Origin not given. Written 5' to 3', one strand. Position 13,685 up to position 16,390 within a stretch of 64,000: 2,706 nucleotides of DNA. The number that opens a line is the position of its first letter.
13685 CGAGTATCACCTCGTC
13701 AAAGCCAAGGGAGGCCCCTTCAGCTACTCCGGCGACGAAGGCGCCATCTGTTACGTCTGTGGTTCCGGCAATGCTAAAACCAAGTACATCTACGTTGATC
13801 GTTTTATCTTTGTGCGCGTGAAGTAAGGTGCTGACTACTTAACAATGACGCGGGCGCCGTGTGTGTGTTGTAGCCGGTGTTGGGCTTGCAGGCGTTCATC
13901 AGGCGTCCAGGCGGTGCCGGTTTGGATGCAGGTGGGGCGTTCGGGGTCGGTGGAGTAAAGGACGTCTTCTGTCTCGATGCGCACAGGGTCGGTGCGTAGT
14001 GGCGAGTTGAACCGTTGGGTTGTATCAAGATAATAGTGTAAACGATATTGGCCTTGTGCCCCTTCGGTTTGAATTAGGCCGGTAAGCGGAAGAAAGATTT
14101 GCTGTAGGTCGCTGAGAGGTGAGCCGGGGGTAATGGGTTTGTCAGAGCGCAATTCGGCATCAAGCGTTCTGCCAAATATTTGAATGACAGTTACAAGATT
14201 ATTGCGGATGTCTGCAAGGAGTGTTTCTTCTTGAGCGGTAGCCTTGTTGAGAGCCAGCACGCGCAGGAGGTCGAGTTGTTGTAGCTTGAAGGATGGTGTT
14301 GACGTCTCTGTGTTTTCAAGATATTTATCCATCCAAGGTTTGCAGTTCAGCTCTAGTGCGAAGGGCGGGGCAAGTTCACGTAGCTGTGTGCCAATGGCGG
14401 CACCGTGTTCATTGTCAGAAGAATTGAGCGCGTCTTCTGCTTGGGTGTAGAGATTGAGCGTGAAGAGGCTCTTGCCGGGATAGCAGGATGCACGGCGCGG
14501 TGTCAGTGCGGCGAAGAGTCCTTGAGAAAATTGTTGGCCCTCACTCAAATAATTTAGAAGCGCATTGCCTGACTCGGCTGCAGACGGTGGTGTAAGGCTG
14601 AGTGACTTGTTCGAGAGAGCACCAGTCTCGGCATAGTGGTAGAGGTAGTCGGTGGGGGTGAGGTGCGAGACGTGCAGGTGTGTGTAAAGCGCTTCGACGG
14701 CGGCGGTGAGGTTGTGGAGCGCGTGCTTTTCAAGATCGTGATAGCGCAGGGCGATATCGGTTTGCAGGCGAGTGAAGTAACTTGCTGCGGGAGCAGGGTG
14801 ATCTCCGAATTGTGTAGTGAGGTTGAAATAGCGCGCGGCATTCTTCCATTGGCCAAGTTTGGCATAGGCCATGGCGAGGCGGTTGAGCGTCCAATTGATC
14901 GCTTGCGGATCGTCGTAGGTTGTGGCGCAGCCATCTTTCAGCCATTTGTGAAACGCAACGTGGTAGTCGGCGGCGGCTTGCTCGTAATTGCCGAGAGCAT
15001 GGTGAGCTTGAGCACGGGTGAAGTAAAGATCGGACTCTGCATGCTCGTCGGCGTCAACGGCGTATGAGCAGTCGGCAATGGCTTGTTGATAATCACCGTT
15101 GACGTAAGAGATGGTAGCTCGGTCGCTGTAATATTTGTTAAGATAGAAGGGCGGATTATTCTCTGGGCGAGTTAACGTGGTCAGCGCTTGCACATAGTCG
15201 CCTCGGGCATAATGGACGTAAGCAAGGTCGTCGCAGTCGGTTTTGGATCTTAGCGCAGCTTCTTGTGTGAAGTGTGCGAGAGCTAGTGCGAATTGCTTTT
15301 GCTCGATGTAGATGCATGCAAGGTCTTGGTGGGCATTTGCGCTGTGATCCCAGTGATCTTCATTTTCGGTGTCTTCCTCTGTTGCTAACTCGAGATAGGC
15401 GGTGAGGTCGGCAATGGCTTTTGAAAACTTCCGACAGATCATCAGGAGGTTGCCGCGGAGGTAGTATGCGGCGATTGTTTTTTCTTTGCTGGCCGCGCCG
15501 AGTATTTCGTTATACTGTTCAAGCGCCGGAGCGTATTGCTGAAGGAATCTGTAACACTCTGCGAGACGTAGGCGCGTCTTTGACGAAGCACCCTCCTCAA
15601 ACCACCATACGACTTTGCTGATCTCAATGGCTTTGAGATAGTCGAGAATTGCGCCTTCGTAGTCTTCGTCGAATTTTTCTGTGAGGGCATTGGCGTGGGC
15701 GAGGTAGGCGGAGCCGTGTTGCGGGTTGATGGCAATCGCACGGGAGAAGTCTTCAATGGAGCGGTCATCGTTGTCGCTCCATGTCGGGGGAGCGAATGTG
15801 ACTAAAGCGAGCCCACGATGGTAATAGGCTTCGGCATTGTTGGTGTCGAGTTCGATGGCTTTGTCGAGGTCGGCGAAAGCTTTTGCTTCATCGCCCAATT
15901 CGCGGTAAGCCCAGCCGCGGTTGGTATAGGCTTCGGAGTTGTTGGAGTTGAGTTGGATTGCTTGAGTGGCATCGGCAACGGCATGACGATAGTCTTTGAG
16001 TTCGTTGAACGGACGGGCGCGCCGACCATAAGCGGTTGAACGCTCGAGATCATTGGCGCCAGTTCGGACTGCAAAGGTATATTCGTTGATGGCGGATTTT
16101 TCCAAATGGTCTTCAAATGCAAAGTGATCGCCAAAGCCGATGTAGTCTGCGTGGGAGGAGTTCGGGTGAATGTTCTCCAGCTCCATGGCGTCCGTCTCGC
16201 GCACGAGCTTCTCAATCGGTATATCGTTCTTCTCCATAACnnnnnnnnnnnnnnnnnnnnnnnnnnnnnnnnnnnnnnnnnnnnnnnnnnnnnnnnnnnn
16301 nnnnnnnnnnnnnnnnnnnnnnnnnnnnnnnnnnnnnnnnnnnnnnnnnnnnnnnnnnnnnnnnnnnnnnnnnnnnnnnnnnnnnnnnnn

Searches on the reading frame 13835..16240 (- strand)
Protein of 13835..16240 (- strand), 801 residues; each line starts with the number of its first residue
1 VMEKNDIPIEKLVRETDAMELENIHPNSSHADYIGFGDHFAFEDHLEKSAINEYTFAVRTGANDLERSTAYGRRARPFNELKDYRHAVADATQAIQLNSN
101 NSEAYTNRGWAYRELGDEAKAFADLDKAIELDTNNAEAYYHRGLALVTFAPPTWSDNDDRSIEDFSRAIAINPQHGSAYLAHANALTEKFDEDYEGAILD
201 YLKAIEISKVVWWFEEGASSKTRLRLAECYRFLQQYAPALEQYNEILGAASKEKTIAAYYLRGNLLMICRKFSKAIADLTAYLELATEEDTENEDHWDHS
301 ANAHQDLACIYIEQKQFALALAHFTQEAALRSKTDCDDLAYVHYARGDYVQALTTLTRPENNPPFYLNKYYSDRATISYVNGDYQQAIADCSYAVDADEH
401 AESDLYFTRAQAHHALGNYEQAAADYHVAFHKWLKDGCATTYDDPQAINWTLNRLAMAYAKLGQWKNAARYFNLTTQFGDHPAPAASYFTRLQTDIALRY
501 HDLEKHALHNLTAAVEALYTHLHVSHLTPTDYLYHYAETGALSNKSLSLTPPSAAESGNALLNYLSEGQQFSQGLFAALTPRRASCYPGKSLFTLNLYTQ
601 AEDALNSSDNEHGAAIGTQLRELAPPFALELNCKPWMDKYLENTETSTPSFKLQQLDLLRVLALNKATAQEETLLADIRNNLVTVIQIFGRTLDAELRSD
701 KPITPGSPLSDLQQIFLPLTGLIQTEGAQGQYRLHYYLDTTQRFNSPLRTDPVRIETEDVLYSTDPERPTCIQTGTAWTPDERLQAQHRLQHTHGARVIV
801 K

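Call 14: search_protein_families(library=pfam, proteins=[window:13835-16240:-], max_evalue=0.001)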
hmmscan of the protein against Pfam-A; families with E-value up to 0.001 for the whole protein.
window:13835-16240:- (801 aa): 15 families
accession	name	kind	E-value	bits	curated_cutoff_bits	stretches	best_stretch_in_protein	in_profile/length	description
PF00515.34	TPR_1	-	3.9e-30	102.9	27.8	1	103-135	2-34/34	Tetratricopeptide repeat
PF07719.23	TPR_2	-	1.6e-26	90.6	27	1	103-135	2-34/34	Tetratricopeptide repeat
PF13181.12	TPR_8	-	2.1e-16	59.1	25.7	1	103-135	2-34/34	Tetratricopeptide repeat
PF13431.12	TPR_17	-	4.1e-12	45.8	24.4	1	92-121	3-32/34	Tetratricopeptide repeat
PF13424.12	TPR_12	-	1.4e-11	44.9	30.1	0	256-330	3-74/77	Tetratricopeptide repeat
PF13414.12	TPR_11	-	8.5e-11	41.8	26.8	1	111-146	3-38/42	TPR repeat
PF13371.12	TPR_9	-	2.1e-09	37.7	35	0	82-137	9-64/73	Tetratricopeptide repeat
PF13174.12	TPR_6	-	2.4e-09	37.7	26.3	0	103-130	1-28/33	Tetratricopeptide repeat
PF13432.12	TPR_16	-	1.7e-07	32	32.7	0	83-135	12-64/65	Tetratricopeptide repeat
PF14559.12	TPR_19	-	5.4e-07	30.3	25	0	381-423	4-45/68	Tetratricopeptide repeat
PF13428.12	TPR_14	-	3e-06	27.8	23.5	0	103-142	2-41/44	Tetratricopeptide repeat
PF13374.12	TPR_10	-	2.8e-05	24.4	27.5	0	104-130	4-30/42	Tetratricopeptide repeat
PF01239.28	PPTA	-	5e-05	23.2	29.5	0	120-146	3-29/32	Protein prenyltransferase alpha subunit repeat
PF12895.13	ANAPC3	-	0.00021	21.9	27.2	0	375-423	30-76/82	Anaphase-promoting complex, cyclosome, subunit 3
PF07721.20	TPR_4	-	0.00025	21.8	27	0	338-356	6-24/26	Tetratricopeptide repeat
